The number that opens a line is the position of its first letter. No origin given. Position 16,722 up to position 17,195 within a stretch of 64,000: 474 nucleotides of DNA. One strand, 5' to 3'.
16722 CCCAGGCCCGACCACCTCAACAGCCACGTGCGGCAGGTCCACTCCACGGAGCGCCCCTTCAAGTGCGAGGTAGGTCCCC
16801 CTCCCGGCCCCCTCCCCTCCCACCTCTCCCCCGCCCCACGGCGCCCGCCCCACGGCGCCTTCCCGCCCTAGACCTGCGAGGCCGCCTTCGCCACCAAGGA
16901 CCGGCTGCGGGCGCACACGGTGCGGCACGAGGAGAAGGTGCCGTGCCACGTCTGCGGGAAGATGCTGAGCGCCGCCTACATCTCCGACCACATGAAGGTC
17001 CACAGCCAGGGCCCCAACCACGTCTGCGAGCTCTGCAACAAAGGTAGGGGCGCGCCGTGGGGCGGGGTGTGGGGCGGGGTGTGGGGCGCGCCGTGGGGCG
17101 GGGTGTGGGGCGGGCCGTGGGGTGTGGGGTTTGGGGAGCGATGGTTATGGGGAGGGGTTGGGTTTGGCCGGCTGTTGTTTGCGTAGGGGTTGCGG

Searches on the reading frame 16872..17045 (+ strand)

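Call 51: search_protein_families(library=pfam, proteins=[window:16872-17045:+], max_evalue=0.001)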
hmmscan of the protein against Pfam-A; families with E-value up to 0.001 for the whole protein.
seq(58 aa): 2 families
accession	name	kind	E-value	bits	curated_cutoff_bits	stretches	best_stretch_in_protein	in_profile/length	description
PF00096.32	zf-C2H2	-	2.1e-05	25.2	25.2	0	24-44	2-23/23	Zinc finger, C2H2 type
PF13894.12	zf-C2H2_4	-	3.3e-05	24.7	27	0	24-44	2-23/24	C2H2-type zinc finger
